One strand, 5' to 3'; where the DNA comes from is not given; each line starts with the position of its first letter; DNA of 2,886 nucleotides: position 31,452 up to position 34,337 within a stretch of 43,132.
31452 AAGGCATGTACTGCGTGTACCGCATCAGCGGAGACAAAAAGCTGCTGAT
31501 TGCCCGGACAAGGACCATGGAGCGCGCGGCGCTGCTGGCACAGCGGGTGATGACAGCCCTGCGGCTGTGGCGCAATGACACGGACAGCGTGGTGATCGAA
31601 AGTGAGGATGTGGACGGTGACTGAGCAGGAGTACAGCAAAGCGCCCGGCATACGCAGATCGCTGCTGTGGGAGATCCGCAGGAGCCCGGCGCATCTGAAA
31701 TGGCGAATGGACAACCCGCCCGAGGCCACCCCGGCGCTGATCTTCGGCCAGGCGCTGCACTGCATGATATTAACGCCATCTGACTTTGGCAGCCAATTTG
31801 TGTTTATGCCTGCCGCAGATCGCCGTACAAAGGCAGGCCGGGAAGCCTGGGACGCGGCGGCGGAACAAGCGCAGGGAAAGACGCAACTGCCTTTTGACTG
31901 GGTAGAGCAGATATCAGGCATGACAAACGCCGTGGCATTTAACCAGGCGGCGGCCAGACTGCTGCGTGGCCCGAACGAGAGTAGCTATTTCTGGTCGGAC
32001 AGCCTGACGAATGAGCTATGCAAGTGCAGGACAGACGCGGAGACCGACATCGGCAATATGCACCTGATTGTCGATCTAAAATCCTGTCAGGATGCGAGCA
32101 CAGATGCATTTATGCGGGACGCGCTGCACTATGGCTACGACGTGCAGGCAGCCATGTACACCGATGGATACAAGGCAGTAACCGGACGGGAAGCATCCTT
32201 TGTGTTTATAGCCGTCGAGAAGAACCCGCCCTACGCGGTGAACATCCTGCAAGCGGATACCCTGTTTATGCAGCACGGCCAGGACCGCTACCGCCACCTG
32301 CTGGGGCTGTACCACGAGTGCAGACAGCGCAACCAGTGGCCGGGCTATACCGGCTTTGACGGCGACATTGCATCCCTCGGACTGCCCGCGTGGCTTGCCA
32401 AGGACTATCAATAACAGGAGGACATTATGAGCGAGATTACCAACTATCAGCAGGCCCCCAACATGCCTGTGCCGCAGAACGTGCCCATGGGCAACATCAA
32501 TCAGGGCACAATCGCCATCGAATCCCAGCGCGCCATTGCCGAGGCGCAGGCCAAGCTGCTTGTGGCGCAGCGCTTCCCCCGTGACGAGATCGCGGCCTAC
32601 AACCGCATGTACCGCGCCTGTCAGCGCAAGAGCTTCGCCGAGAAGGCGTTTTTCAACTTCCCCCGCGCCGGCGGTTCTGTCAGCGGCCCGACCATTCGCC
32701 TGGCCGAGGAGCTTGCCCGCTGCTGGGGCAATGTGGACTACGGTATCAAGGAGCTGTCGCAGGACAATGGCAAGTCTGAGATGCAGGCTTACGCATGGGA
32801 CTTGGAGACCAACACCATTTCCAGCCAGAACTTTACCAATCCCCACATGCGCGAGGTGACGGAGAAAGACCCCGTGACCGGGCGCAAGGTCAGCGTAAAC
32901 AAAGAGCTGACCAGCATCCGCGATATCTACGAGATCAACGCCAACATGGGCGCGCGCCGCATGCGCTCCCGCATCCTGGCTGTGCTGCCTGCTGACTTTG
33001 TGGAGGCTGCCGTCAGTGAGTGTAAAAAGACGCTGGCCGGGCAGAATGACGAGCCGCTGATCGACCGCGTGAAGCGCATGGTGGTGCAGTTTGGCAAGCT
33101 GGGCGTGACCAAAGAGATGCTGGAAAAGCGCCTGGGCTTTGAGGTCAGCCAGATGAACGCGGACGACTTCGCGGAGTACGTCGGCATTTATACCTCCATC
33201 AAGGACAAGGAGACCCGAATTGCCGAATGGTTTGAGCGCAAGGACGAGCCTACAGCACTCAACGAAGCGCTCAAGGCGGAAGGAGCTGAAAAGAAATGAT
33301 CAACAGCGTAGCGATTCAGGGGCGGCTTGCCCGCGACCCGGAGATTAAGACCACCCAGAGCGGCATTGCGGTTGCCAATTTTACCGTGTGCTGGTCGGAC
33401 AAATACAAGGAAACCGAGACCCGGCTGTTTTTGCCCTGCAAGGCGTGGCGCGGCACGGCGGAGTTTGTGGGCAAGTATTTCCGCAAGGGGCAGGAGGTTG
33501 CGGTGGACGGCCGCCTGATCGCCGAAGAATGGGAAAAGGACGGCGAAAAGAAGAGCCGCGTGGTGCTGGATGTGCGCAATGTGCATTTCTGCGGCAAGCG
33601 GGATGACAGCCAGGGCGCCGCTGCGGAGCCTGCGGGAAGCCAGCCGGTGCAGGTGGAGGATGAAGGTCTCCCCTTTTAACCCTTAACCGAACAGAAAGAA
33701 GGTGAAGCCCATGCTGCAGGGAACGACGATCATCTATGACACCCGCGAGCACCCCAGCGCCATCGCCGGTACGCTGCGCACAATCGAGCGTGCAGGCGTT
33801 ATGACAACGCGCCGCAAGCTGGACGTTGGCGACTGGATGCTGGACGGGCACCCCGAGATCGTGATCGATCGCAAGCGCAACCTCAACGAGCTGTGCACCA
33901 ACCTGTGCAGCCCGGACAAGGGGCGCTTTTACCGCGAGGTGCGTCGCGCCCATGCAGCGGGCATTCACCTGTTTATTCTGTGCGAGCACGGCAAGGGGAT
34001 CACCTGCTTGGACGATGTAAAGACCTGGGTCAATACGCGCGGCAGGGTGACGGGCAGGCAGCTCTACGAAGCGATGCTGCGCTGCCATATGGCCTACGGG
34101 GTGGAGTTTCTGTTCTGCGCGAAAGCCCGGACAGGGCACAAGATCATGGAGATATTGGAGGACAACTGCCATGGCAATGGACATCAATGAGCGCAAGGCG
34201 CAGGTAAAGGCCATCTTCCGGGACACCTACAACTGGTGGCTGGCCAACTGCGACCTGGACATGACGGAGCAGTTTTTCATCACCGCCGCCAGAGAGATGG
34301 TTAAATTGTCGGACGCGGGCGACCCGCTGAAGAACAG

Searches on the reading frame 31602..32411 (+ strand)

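Call 109: search_protein_families(library=pfam, proteins=[window:31602-32411:+], max_evalue=0.001)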
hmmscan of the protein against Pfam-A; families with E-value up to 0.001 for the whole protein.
window:31602-32411:+ (270 aa): 1 family
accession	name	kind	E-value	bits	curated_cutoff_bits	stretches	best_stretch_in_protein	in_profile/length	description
PF12684.13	DUF3799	-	2.1e-37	129.6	26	1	20-251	3-225/233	PDDEXK-like domain of unknown function (DUF3799)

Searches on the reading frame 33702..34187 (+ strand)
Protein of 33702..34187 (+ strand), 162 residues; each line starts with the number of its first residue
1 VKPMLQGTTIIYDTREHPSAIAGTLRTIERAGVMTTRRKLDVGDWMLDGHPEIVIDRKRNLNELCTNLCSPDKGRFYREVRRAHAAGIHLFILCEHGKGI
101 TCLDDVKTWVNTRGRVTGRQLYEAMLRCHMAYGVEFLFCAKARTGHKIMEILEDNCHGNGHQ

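Call 109: search_protein_families(library=pfam, proteins=[window:33702-34187:+], max_evalue=0.001)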
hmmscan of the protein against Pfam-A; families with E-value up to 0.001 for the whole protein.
window:33702-34187:+ (162 aa): 1 family
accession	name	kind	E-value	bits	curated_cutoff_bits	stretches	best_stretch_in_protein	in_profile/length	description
PF02732.21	ERCC4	-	3.4e-10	40.4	24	1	13-142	2-130/140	ERCC4 domain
